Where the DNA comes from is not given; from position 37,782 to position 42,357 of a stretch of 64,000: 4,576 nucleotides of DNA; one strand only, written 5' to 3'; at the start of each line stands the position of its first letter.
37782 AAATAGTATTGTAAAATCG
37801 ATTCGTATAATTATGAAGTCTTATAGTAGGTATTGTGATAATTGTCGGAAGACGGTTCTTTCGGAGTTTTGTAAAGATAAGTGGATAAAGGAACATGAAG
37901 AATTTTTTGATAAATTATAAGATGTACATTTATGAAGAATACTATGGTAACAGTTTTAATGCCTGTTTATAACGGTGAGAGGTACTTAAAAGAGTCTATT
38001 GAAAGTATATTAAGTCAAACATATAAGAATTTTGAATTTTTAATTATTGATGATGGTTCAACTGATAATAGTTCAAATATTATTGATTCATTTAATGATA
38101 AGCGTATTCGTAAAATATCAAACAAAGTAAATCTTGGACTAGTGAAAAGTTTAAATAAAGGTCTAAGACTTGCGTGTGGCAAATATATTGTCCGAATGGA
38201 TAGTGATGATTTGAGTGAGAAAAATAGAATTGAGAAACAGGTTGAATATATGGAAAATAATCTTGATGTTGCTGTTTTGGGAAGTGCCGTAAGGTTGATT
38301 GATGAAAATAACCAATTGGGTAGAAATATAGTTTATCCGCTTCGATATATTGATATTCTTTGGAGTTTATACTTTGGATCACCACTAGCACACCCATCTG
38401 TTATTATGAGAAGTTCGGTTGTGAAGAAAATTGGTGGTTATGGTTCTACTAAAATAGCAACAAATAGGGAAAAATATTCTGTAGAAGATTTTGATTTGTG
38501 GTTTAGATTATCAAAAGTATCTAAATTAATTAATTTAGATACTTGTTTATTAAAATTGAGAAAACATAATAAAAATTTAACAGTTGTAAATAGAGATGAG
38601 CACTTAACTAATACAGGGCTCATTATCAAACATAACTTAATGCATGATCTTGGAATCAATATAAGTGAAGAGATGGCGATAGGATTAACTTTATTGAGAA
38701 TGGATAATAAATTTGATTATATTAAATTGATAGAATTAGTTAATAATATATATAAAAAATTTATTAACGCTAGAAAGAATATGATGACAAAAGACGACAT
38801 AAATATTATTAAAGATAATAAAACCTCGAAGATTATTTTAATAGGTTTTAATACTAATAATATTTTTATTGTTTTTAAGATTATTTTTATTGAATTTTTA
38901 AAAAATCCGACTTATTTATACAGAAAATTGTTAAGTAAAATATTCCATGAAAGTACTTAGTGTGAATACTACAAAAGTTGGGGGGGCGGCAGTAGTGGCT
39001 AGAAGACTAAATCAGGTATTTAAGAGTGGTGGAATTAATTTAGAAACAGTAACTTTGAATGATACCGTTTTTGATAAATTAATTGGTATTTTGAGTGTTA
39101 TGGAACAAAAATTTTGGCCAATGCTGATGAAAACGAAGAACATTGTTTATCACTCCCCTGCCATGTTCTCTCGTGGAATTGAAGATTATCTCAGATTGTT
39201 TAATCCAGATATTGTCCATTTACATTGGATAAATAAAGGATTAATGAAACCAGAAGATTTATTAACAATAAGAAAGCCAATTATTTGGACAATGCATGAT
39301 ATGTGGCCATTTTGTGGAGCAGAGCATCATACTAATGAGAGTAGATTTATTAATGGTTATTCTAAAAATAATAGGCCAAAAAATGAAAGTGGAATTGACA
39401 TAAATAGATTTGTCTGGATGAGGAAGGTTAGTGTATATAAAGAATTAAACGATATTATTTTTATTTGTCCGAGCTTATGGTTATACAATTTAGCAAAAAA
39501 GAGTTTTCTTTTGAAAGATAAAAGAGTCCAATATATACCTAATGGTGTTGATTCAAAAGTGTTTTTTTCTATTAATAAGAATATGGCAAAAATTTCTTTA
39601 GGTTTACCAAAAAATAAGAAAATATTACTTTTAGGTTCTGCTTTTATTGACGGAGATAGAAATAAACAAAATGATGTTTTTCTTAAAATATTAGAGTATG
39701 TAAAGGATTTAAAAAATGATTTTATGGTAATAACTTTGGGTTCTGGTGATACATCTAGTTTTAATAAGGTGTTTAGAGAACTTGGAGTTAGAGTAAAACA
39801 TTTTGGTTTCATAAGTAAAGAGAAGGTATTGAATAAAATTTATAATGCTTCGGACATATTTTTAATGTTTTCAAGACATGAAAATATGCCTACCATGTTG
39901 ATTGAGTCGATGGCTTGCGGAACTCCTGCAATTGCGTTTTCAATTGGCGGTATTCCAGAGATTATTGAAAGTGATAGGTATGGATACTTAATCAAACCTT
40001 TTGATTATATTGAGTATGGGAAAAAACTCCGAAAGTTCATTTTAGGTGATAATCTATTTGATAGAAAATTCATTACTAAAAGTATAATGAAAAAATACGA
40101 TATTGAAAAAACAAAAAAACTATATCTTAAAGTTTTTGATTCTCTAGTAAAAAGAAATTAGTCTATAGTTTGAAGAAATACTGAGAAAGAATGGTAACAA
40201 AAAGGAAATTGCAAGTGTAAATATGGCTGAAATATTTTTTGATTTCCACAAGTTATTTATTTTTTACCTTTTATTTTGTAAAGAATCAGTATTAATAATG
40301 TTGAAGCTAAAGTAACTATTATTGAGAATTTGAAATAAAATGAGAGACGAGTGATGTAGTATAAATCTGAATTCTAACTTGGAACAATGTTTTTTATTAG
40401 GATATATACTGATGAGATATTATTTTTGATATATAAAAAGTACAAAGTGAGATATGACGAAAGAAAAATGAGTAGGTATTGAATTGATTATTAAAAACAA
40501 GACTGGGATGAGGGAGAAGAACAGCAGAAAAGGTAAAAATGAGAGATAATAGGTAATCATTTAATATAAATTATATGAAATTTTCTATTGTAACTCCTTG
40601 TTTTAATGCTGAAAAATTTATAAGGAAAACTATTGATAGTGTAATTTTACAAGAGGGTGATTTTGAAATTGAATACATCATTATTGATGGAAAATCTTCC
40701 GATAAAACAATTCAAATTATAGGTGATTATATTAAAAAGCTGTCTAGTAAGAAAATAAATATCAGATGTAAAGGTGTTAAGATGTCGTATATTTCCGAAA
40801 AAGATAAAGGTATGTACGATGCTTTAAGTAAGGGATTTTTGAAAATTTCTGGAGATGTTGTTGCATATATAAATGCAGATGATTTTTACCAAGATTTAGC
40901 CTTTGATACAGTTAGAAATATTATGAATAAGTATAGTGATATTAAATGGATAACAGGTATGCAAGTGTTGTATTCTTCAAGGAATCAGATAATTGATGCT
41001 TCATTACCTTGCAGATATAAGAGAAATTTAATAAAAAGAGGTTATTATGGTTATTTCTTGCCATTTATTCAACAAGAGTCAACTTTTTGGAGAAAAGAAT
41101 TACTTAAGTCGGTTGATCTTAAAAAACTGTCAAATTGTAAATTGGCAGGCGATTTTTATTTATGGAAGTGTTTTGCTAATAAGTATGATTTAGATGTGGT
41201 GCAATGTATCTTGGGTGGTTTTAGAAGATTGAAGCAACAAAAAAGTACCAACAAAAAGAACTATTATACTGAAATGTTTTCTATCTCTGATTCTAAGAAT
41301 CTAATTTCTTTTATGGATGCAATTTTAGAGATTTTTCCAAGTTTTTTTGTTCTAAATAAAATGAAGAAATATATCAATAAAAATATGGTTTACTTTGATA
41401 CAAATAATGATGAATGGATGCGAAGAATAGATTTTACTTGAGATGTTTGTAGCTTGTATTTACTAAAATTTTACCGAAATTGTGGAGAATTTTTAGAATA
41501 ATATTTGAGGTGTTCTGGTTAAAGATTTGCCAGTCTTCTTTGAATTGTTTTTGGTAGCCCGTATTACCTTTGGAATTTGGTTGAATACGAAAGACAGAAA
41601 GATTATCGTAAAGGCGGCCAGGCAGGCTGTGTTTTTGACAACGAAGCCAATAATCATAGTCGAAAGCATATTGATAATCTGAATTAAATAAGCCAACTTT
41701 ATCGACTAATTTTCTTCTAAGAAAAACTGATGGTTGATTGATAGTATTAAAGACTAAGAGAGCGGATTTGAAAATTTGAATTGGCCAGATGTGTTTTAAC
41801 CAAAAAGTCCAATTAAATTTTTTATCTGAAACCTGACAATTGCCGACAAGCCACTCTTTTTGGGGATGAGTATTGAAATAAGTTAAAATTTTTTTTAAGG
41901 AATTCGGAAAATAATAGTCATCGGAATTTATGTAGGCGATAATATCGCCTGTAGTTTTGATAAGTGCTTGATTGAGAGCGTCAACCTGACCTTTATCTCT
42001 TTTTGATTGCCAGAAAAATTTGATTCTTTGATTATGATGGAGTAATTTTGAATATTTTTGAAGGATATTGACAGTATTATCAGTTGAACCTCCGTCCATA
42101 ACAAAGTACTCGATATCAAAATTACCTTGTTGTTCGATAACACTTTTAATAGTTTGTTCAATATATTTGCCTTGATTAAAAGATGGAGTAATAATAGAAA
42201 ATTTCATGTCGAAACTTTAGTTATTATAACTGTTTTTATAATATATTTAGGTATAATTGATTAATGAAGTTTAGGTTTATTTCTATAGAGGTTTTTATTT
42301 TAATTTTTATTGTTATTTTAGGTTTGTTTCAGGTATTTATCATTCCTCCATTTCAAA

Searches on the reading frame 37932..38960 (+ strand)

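Call 18: search_protein_families(library=pfam, proteins=[window:37932-38960:+], max_evalue=0.001)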
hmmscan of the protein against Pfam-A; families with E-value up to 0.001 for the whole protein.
window:37932-38960:+ (342 aa): 3 families
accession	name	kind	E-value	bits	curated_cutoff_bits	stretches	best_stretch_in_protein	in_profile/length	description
PF00535.33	Glycos_transf_2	-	5.3e-37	127.8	23.3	1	7-145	1-144/168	Glycosyl transferase family 2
PF10111.15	Glyco_tranf_2_2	-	2.2e-19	70.5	27.3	1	7-217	1-223/276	Glycosyltransferase like family 2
PF13641.12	Glyco_tranf_2_3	-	4.8e-11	43.6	27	1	6-194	3-195/230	Glycosyltransferase like family 2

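Call 73: search_protein_families(library=ncbifam, proteins=[window:37932-38960:+], max_evalue=0.00001)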
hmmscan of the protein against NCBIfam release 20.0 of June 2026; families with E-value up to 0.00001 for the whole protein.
window:37932-38960:+ (342 aa): 19 families
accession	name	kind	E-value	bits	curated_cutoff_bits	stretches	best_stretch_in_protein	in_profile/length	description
NF053739.1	GlytfEpsEBac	equivalog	2.3e-44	151.4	450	1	6-217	3-210/265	glycosyltransferase EpsE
NF047683.1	TeichurnBiosyTuaG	equivalog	5.3e-26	91.8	400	1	3-133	5-137/252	teichuronic acid biosynthesis protein TuaG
NF007482.0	PRK10073.1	equivalog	3e-22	79.1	423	1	3-116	5-120/334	glycosyltransferase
TIGR03937.1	PgaC_IcaA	equivalog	5.5e-20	71.7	422.3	1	3-130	44-173/407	poly-beta-1,6-N-acetyl-D-glucosamine synthase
TIGR03111.1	glyc2_xrt_Gpos1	hypoth_equivalog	2.7e-17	62.7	363.95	1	5-120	50-169/439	TIGR03111 family XrtG-associated glycosyltransferase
NF041394.1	GtaseAglG_Halo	equivalog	3.7e-16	59.3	440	1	6-119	3-119/304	glucosyl-dolichyl phosphate glucuronosyltransferase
NF007453.0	PRK10018.1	equivalog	4.4e-15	56.1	382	1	2-109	4-113/280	colanic acid biosynthesis glycosyltransferase WcaA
TIGR04017.1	WcaA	equivalog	1.4e-14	54.4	495.75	1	2-111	3-114/279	colanic acid biosynthesis glycosyltransferase WcaA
NF041875.1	EPS_EpsD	equivalog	5.7e-12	45.7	370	1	6-118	1-115/325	exopolysaccharide biosynthesis glycosyltransferase EpsD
NF050050.1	ProtGlycPglI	equivalog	7.8e-12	45.2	500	1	5-129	3-127/306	GalNAc(5)-diNAcBac-PP-undecaprenol beta-1,3-glucosyltransferase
TIGR04009.1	wcaE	equivalog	2.7e-10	40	369.2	1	4-166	4-159/248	colanic acid biosynthesis glycosyltransferase WcaE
NF038302.1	EPS_HpsE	equivalog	3e-10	39.6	300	1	6-121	3-125/307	hormogonium polysaccharide biosynthesis glycosyltransferase HpsE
NF047588.1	GlcsyltransPgfSStrep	equivalog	2.9e-09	36.6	500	1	6-113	3-116/308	glycosyltransferase PgfS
TIGR04283.1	glyco_like_mftF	equivalog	3.4e-09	36.6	182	1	7-205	2-181/221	TIGR04283 family arsenosugar biosynthesis glycosyltransferase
NF038299.1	EPS_HpsN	equivalog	3.6e-09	36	425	1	5-124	2-121/317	hormogonium polysaccharide biosynthesis glycosyltransferase HpsN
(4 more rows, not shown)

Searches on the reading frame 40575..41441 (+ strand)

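Call 33: search_protein_families(library=pfam, proteins=[window:40575-41441:+], max_evalue=0.001)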
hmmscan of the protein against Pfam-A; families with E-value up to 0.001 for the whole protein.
window:40575-41441:+ (288 aa): 1 family
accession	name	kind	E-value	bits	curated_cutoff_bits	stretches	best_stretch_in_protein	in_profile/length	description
PF00535.33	Glycos_transf_2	-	3.8e-18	66.4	23.3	1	4-108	1-94/168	Glycosyl transferase family 2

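Call 73: search_protein_families(library=ncbifam, proteins=[window:40575-41441:+], max_evalue=0.00001)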
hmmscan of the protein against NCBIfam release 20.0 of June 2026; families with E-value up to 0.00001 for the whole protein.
window:40575-41441:+ (288 aa): 6 families
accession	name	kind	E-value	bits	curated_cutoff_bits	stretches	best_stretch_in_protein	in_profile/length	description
TIGR04009.1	wcaE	equivalog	9.5e-13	48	369.2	1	1-143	1-133/248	colanic acid biosynthesis glycosyltransferase WcaE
NF047683.1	TeichurnBiosyTuaG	equivalog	3.6e-10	39.9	400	1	3-132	8-126/252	teichuronic acid biosynthesis protein TuaG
NF007482.0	PRK10073.1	equivalog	2.9e-09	36.4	423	1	2-116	7-109/334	glycosyltransferase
NF038302.1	EPS_HpsE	equivalog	3.3e-08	32.9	300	1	1-104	1-98/307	hormogonium polysaccharide biosynthesis glycosyltransferase HpsE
TIGR03937.1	PgaC_IcaA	equivalog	1.6e-06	27.3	422.3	1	3-128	47-161/407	poly-beta-1,6-N-acetyl-D-glucosamine synthase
NF053739.1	GlytfEpsEBac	equivalog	8.2e-06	25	450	0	2-129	2-120/265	glycosyltransferase EpsE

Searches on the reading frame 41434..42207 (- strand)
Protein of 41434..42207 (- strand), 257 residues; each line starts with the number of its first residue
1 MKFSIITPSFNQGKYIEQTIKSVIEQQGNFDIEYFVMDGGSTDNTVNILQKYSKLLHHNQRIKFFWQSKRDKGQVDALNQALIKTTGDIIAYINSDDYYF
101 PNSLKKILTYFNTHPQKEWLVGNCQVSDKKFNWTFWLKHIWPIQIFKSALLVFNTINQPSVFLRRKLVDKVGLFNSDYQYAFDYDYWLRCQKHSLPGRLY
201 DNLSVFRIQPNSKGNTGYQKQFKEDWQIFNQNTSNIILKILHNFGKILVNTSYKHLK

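Call 33: search_protein_families(library=pfam, proteins=[window:41434-42207:-], max_evalue=0.001)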
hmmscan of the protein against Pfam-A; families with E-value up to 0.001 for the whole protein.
window:41434-42207:- (257 aa): 3 families
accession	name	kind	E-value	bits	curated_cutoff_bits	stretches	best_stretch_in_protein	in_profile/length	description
PF00535.33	Glycos_transf_2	-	1e-28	100.8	23.3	1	4-140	1-131/168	Glycosyl transferase family 2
PF13641.12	Glyco_tranf_2_3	-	1.5e-10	41.9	27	1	3-195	3-199/230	Glycosyltransferase like family 2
PF10111.15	Glyco_tranf_2_2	-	4e-07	30.2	27.3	1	13-110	11-110/276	Glycosyltransferase like family 2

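Call 73: search_protein_families(library=ncbifam, proteins=[window:41434-42207:-], max_evalue=0.00001)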
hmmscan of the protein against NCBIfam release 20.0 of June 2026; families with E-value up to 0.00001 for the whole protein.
window:41434-42207:- (257 aa): 16 families
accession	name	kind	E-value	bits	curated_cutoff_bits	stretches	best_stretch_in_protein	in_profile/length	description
NF047683.1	TeichurnBiosyTuaG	equivalog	6.8e-20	71.8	400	1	3-247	8-243/252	teichuronic acid biosynthesis protein TuaG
NF050050.1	ProtGlycPglI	equivalog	2.2e-13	50.3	500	1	2-127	3-122/306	GalNAc(5)-diNAcBac-PP-undecaprenol beta-1,3-glucosyltransferase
NF007482.0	PRK10073.1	equivalog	6.1e-13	48.5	423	1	2-110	7-109/334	glycosyltransferase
NF053739.1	GlytfEpsEBac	equivalog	2e-12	46.7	450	1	2-125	2-120/265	glycosyltransferase EpsE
TIGR03937.1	PgaC_IcaA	equivalog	2.2e-12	46.6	422.3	1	3-129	47-168/407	poly-beta-1,6-N-acetyl-D-glucosamine synthase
TIGR04283.1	glyco_like_mftF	equivalog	1.9e-11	44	182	1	4-194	2-173/221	TIGR04283 family arsenosugar biosynthesis glycosyltransferase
TIGR03111.1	glyc2_xrt_Gpos1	hypoth_equivalog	6.7e-11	41.6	363.95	1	4-123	52-168/439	TIGR03111 family XrtG-associated glycosyltransferase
NF007453.0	PRK10018.1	equivalog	9.6e-11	41.8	382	1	3-213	8-213/280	colanic acid biosynthesis glycosyltransferase WcaA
NF038302.1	EPS_HpsE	equivalog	3.7e-10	39.3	300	1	1-117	1-117/307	hormogonium polysaccharide biosynthesis glycosyltransferase HpsE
TIGR04017.1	WcaA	equivalog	4.4e-10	39.6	495.75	1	4-222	8-221/279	colanic acid biosynthesis glycosyltransferase WcaA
NF010496.0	PRK13915.1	equivalog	3.1e-09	36.3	262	1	2-99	32-129/307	glucosyl-3-phosphoglycerate synthase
NF047588.1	GlcsyltransPgfSStrep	equivalog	1.2e-08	34.5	500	1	1-112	1-111/308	glycosyltransferase PgfS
TIGR04009.1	wcaE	equivalog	1.7e-08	34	369.2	1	1-103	1-99/248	colanic acid biosynthesis glycosyltransferase WcaE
TIGR04242.1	nodulat_NodC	equivalog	1.4e-06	27.5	550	1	4-130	51-174/395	chitooligosaccharide synthase NodC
NF038299.1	EPS_HpsN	equivalog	7.3e-06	25.2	425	1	2-113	2-108/317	hormogonium polysaccharide biosynthesis glycosyltransferase HpsN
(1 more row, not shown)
